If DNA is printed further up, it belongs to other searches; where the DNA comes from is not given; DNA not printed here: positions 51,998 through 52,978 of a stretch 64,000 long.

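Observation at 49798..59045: Inositol-phospholipid gene neighbourhood: archaeal-type MIPS, CDP-alcohol phosphatidyltransferase and a DAGK-like lipid kinase, with an uncharacterised ferredoxin-domain gene pair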

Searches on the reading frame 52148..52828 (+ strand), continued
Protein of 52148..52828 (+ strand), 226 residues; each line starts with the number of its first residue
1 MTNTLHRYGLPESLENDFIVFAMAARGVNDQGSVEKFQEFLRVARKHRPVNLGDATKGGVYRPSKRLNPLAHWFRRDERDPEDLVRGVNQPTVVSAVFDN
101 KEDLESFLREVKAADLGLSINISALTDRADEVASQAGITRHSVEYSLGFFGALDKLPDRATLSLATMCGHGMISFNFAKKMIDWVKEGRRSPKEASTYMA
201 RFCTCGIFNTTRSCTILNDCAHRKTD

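Call 33: search_solved_structures(query=L001:7150-7998:+, max_evalue=1)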
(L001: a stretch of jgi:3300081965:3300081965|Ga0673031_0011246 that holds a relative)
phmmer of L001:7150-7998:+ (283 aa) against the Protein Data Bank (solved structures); distinct sequences matched with E-value up to 1: 95 (the best 60 are shown).
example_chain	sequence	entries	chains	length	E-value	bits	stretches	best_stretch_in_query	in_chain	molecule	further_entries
9sw6_H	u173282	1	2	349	1.1e-08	37.9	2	3-47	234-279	Tungsten formylmethanofuran dehydrogenase, subunit F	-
5t5i_F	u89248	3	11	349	1e-07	34.8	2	3-46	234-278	Tungsten formylmethanofuran dehydrogenase subunit fwdF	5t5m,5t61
9g03_E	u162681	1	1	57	1.8e-05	27.5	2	5-46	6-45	Ferredoxin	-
9eri_B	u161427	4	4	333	3.2e-05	26.6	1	5-47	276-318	Na(+)-translocating ferredoxin:NAD(+) oxidoreductase complex subunit B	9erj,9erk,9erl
8a6t_B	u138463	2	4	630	4.5e-05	26.1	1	2-47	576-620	Electron bifurcating hydrogenase subunit HydB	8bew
7p62_I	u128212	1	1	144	8.3e-05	25.3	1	2-30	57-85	NADH-quinone oxidoreductase subunit I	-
7p69_I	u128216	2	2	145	8.5e-05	25.2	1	2-30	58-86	NADH-quinone oxidoreductase subunit I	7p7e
1fdn_A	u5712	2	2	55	8.5e-05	25.2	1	5-46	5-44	FERREDOXIN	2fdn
9sfi_O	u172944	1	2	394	8.6e-05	25.2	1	5-47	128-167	Ferredoxin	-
7p61_I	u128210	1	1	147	8.8e-05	25.2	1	2-30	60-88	NADH-quinone oxidoreductase subunit I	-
7p7k_I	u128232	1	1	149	9.2e-05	25.1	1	2-30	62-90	NADH-quinone oxidoreductase subunit I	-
1fca_A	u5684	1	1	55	0.00014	24.5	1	5-46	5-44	FERREDOXIN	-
7awt_I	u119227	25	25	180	0.00018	24.2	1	2-30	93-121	NADH-quinone oxidoreductase subunit I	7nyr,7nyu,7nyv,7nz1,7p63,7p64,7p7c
1clf_A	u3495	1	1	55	0.00068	22.3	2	5-42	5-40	FERREDOXIN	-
8qby_I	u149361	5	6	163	0.00089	21.9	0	5-27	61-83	NADH-quinone oxidoreductase subunit I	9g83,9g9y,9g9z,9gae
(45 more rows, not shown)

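Call 44: predict_structure(alignment_id=A2)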
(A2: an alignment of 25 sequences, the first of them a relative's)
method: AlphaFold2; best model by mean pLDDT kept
length: 283 residues; sequences in the alignment: 25
mean_pLDDT: 63.6   pTM: 0.60
mean pLDDT of the five models: 63.6, 61.7, 61.4, 58.8, 58.1
residues with pLDDT >= 90: 41; 70-90: 85; 50-70: 52; < 50: 105
segments of 3 or more residues with pLDDT < 50: 1-4, 7-15, 41-54, 74-110, 114-125, 256-283
pLDDT, mean of each block of 10 residues (from residue 1): 47 50 70 64 39 51 71 46 39 32 32 39 52 85 76 96 86 84 89 79 92 93 82 76 86 50 39 45 39
secondary structure, 60 per line:
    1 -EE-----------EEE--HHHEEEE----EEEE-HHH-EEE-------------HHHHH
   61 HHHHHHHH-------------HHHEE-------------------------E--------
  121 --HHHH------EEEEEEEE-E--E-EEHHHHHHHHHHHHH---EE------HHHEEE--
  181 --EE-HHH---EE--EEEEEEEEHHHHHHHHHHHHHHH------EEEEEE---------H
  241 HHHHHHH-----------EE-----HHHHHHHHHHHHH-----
elements in order: E15-17 E23-26 E31-34 E40-42 H56-68 H123-126 E133-140 H149-161 E176-178 E196-203 H204-218 E225-230 H240-247 H266-278

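Call 47: fold_search(model_id=the predicted structure, library=pdb)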
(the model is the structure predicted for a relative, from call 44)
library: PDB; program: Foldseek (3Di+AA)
matches with E <= 10: 1045; with E <= 0.001: 0
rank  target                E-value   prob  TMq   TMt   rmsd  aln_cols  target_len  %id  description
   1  1y2g_B                7.7e-03  0.82  0.22  0.38   8.4       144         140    9  Crystal STructure of ZipA in complex with an inhibitor (released 2005-03-01)
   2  1f46_B                9.3e-03  0.82  0.23  0.39   9.3       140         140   10  THE BACTERIAL CELL-DIVISION PROTEIN ZIPA AND ITS INTERACTION WITH AN FTSZ FRAGMENT REVEALED BY X-RAY CRYSTALLOGRAPHY (released 2001-06-13)
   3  1s1j_B                1.1e-02  0.80  0.22  0.38   9.1       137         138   11  Crystal Structure of ZipA in complex with indoloquinolizin inhibitor 1 (released 2004-05-04)
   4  1s1s_B                1.5e-02  0.66  0.21  0.37   9.6       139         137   11  Crystal Structure of ZipA in complex with indoloquinolizin 10b (released 2005-01-18)
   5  4v6x_CI               2.7e-02  0.44  0.21  0.26  17.7       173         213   12  Structure of the human 80S ribosome (released 2014-07-09)
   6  1vk8_C                3.3e-02  0.84  0.21  0.52   7.7       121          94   10  CRYSTAL STRUCTURE OF A PUTATIVE THIAMINE BIOSYNTHESIS/SALVAGE PROTEIN (TM0486) FROM THERMOTOGA MARITIMA AT 1.80 A RESO (released 2004-05-18)
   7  1vk8_A                3.3e-02  0.80  0.20  0.50   8.5       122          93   11  CRYSTAL STRUCTURE OF A PUTATIVE THIAMINE BIOSYNTHESIS/SALVAGE PROTEIN (TM0486) FROM THERMOTOGA MARITIMA AT 1.80 A RESO (released 2004-05-18)
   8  4ush_C                3.3e-02  0.60  0.19  0.42   9.8       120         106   15  Nitrogen regulatory protein PII from Chlamydomonas reinhardtii in unliganded state (released 2014-12-03)
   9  2ibo_A                4.3e-02  0.72  0.20  0.48   7.4       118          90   12  X-ray Crystal Structure of Protein SP2199 from Streptococcus pneumoniae. Northeast Structural Genomics Consortium Targ (released 2006-10-03)
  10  4ush_A                4.3e-02  0.63  0.19  0.43   8.4       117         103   14  Nitrogen regulatory protein PII from Chlamydomonas reinhardtii in unliganded state (released 2014-12-03)
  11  8ukm_A                4.5e-02  0.94  0.22  0.33   6.2       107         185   13  T33-ml30 - Designed Tetrahedral Protein Cage Using Machine Learning Algorithms (released 2024-03-06)
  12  3gb0                  4.5e-02  0.38  0.21  0.16  13.8       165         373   11  Crystal structure of aminopeptidase PepT (NP_980509.1) from Bacillus cereus ATCC 10987 at 2.04 A resolution (released 2009-03-03)
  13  7p50_B                4.8e-02  0.77  0.20  0.45  11.5       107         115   14  GlnK2 from Methanothermococcus thermolithotrophicus in complex with Mg-ATP and 2-oxoglutarate at a resolution of 1.16  (released 2021-10-06)
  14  2eky_A                4.8e-02  0.72  0.20  0.49   9.0       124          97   10  Crystal Structure of hypothetical protein MJ1052 from Methanocaldococcus jannaschii (Form 1) (released 2007-10-02)
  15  4ush_B                4.8e-02  0.60  0.20  0.44   8.2       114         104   16  Nitrogen regulatory protein PII from Chlamydomonas reinhardtii in unliganded state (released 2014-12-03)
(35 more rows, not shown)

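Call 51: find_encoding_contigs(protein=P0291, flank=6000, max_places=3)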
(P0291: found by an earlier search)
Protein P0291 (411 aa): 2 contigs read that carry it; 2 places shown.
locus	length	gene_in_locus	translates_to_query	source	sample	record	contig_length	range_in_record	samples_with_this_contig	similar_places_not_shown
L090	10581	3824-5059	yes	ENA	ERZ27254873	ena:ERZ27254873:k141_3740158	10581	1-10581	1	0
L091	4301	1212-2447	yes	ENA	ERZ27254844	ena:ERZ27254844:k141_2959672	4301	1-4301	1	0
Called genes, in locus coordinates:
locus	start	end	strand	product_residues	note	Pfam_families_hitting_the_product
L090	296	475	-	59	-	-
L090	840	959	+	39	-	-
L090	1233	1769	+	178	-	PF13247:Fer4_11, PF14697:Fer4_21 (weak), PF12838:Fer4_7 (weak), PF13187:Fer4_9 (weak), PF25160:LdpA_Fe-S-bd (weak), PF00037:Fer4, PF12837:Fer4_6 (weak), PF12838:Fer4_7 (weak), +5 more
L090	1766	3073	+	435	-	PF07992:Pyr_redox_2, PF13738:Pyr_redox_3 (weak), PF00070:Pyr_redox, PF18267:Rubredoxin_C (faint)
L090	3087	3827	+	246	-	PF00037:Fer4, PF12797:Fer4_2 (faint), PF12837:Fer4_6 (weak), PF12838:Fer4_7 (weak), PF13187:Fer4_9 (weak), PF13237:Fer4_10 (weak), PF14697:Fer4_21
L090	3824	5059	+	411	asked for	PF13187:Fer4_9 (faint), PF12837:Fer4_6 (faint), PF12800:Fer4_4 (faint), PF13237:Fer4_10, PF13247:Fer4_11, PF12838:Fer4_7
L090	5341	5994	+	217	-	PF13483:Lactamase_B_3, PF12706:Lactamase_B_2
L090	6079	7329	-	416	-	PF07498:Rho_N, PF07497:Rho_RNA_bind, PF00006:ATP-synt_ab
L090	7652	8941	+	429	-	PF00083:Sugar_tr (weak), PF06779:MFS_4, PF07690:MFS_1, PF12832:MFS_1_like (faint), PF13347:MFS_2 (weak), PF07690:MFS_1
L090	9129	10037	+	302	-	PF00581:Rhodanese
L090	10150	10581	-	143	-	?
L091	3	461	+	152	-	?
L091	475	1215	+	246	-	PF00037:Fer4, PF12797:Fer4_2 (faint), PF12837:Fer4_6 (weak), PF12838:Fer4_7, PF13187:Fer4_9 (weak), PF13237:Fer4_10 (weak), PF14697:Fer4_21 (weak)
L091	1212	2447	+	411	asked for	PF13187:Fer4_9 (faint), PF12837:Fer4_6 (faint), PF12800:Fer4_4 (faint), PF13237:Fer4_10, PF13247:Fer4_11, PF12838:Fer4_7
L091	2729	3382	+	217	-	PF13483:Lactamase_B_3, PF12706:Lactamase_B_2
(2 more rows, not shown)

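Call 52: find_encoding_contigs(protein=P0125, flank=6000, max_places=2)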
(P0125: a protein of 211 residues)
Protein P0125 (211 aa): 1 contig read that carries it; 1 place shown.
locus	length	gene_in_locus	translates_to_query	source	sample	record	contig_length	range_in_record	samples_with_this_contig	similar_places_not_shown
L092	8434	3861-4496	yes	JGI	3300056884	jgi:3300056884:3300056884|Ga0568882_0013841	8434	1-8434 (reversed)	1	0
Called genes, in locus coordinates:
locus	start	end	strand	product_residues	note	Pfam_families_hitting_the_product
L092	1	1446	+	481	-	?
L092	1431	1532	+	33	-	-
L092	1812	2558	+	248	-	PF09335:VTT_dom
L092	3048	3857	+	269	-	PF00037:Fer4 (faint), PF12837:Fer4_6 (weak), PF12838:Fer4_7 (weak), PF13187:Fer4_9 (weak), PF13237:Fer4_10 (weak), PF14697:Fer4_21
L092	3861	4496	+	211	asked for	-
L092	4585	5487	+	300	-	PF00753:Lactamase_B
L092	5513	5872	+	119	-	PF00903:Glyoxalase, PF12681:Glyoxalase_2 (faint), PF13669:Glyoxalase_4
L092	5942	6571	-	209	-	PF00702:Hydrolase, PF13419:HAD_2, PF13242:Hydrolase_like (faint)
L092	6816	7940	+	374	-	PF00989:PAS, PF08448:PAS_4 (faint), PF13188:PAS_8 (weak), PF13426:PAS_9, PF08447:PAS_3 (weak), PF00512:HisKA, PF02518:HATPase_c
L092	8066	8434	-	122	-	?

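Call 53: find_encoding_contigs(protein=P0199, flank=6000, max_places=2)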
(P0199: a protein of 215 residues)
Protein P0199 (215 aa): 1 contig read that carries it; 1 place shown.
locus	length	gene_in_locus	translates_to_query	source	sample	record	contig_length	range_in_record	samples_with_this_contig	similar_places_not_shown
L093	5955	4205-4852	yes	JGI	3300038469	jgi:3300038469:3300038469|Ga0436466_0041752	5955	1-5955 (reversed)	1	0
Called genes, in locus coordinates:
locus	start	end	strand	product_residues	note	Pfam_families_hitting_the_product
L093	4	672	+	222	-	PF00501:AMP-binding, PF13193:AMP-binding_C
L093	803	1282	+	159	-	PF00132:Hexapep, PF14602:Hexapep_2 (weak)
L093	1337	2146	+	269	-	PF13489:Methyltransf_23, PF08003:Methyltransf_9, PF01209:Ubie_methyltran, PF13847:Methyltransf_31, PF08241:Methyltransf_11, PF08242:Methyltransf_12, PF13649:Methyltransf_25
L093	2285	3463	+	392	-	-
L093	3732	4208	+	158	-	-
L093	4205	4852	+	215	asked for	-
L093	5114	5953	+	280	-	?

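Call 57: search_protein_families(library=pfam, proteins=[L001:11323-12555:+, L001:12625-12897:+, L001:10167-11288:+, L001:8751-10145:+, L020:3548-4888:-], max_evalue=1)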
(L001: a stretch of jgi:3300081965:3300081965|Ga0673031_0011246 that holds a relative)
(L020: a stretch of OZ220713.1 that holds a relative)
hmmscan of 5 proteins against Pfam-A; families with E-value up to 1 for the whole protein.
L001:11323-12555:+ (410 aa): 1 family
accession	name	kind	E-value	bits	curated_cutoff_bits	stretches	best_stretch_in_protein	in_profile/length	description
PF10518.14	TAT_signal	-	0.0051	17.2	22.7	1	1-19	2-20/21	TAT (twin-arginine translocation) pathway signal sequence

L001:12625-12897:+ (90 aa): 25 families
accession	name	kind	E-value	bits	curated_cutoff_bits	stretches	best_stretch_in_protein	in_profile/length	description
PF02150.21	Zn_ribbon_RPB9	-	6.9e-05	23.1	25.2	1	65-88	4-31/36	RNA polymerases M/15 Kd subunit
PF07282.18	Cas12f1-like_TNB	-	0.00014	22.4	26.3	1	62-87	28-49/60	Cas12f1-like, TNB domain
PF10399.14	UCR_Fe-S_N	-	0.00014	21.7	24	1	3-26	7-30/41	Ubiquitinol-cytochrome C reductase Fe-S subunit TAT signal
PF24463.1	DUF7577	-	0.0046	17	28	1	61-70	1-10/27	Domain of unknown function (DUF7577)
PF13240.11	Zn_Ribbon_1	-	0.012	15.9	25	1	60-70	11-21/23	zinc-ribbon domain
PF01485.27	IBR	-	0.013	16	24.3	1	59-88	15-51/65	IBR domain, a half RING-finger domain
PF10518.14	TAT_signal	-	0.014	15.8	22.7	1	4-22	1-19/21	TAT (twin-arginine translocation) pathway signal sequence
PF12760.12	Zn_ribbon_IS1595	-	0.014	15.8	25.4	1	62-86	18-45/46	Transposase zinc-ribbon domain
PF00130.28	C1_1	-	0.044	14.1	26.5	1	61-87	10-37/53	Phorbol esters/diacylglycerol binding domain (C1 domain)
PF24460.1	DUF7575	-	0.044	13.6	28.5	0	60-69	1-10/28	Domain of unknown function (DUF7575)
PF07191.17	Zn_ribbon_6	-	0.05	14.1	25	1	64-87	2-25/67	Double zinc ribbon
PF25208.1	DUF7838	-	0.074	13.4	28.5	0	60-90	4-45/55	Domain of unknown function (DUF7838)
PF06093.19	Spt4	-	0.08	13.5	25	1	63-84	2-24/77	Spt4/RpoE2 zinc finger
PF13248.11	Zn_ribbon_3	-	0.094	12.7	27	0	62-86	2-24/26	zinc-ribbon domain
PF17848.7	Zn_ribbon_ACC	-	0.13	12.9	24.5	1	65-74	4-13/26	Acetyl-CoA carboxylase zinc finger domain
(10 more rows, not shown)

L001:10167-11288:+ (373 aa): 11 families
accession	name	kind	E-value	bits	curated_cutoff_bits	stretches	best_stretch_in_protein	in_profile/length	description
PF00196.25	GerE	-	3.2e-13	49.5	23.5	1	310-363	3-56/57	Bacterial regulatory proteins, luxR family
PF08281.18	Sigma70_r4_2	-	0.0001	22.3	25.7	1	310-349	11-51/54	Sigma-70, region 4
PF04545.22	Sigma70_r4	-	0.00095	19.1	24.1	1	309-351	4-47/50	Sigma-70, region 4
PF01726.22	LexA_DNA_bind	-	0.0064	16.7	23.7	1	326-359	27-60/65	LexA DNA binding domain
PF21370.4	PAS_GdpP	-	0.027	15.3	27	1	188-233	6-51/90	Cyclic-di-AMP phosphodiesterase GdpP-like, PAS domain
PF13412.12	HTH_24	-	0.046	13.8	21.9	1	324-347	17-40/48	Winged helix-turn-helix DNA-binding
PF13936.12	HTH_38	-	0.063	13.5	27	1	324-347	20-43/44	Helix-turn-helix domain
PF00989.32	PAS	-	0.11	13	22.6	1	186-288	2-110/113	PAS fold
PF04967.18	HTH_10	-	0.12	12.6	23.1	1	327-351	26-50/53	HTH DNA binding domain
PF01022.26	HTH_5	-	0.15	12.4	22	1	325-347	16-38/47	Bacterial regulatory protein, arsR family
PF14493.12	HTH_40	-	0.17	12.6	27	1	324-351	12-39/89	Helix-turn-helix domain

L001:8751-10145:+ (464 aa): 19 families
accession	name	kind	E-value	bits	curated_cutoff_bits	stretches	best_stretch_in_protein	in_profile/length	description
PF00515.34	TPR_1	-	3.9e-32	109.2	27.8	4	327-358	3-34/34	Tetratricopeptide repeat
PF07719.23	TPR_2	-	1.5e-29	100.1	27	5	327-357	3-33/34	Tetratricopeptide repeat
PF13414.12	TPR_11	-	7.2e-27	93.3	26.8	5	241-266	12-37/42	TPR repeat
PF13181.12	TPR_8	-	2.5e-24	83.8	25.7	3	291-323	1-33/34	Tetratricopeptide repeat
PF13431.12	TPR_17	-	1.2e-18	66.2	24.4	3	347-380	1-34/34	Tetratricopeptide repeat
PF13432.12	TPR_16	-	1.3e-17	64.3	32.7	5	261-324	1-64/65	Tetratricopeptide repeat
PF14559.12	TPR_19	-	6.7e-17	62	25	6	337-401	3-66/68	Tetratricopeptide repeat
PF13424.12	TPR_12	-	2.6e-13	50.4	30.1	4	326-389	4-75/77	Tetratricopeptide repeat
PF13428.12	TPR_14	-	5.2e-12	45.6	23.5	5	293-332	3-42/44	Tetratricopeptide repeat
PF23914.1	TPR_CcmH_CycH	-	8.6e-11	42.4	42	2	268-395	27-157/158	Cytochrome c-type biogenesis protein H TPR domain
PF13176.12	TPR_7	-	1.7e-07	31.2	27.9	2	328-355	2-29/36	Tetratricopeptide repeat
PF13174.12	TPR_6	-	1.4e-06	29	26.3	0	297-324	6-33/33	Tetratricopeptide repeat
PF13374.12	TPR_10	-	1.6e-06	28.4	27.5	1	329-354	6-31/42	Tetratricopeptide repeat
PF24575.1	TPR_Slam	-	2.7e-05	24.9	35.2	1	332-381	54-103/104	Surface lipoprotein assembly modifier, N-terminal TPR repeats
PF13371.12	TPR_9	-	0.00012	22.5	35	2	268-326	6-64/73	Tetratricopeptide repeat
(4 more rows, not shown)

L020:3548-4888:- (446 aa): 1 family
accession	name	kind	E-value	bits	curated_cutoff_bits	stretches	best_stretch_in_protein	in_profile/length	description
PF10518.14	TAT_signal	-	0.0002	21.6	22.7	1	6-24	2-20/21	TAT (twin-arginine translocation) pathway signal sequence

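Call 58: search_solved_structures(query=L001:11323-12555:+, max_evalue=1)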
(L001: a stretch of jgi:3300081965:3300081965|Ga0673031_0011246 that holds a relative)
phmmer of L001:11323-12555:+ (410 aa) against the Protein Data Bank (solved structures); distinct sequences matched with E-value up to 1: 1.
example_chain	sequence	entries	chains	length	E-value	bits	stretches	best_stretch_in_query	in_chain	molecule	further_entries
8i7r_J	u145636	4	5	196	0.62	11.8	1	39-119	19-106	Cilia- and flagella-associated protein 107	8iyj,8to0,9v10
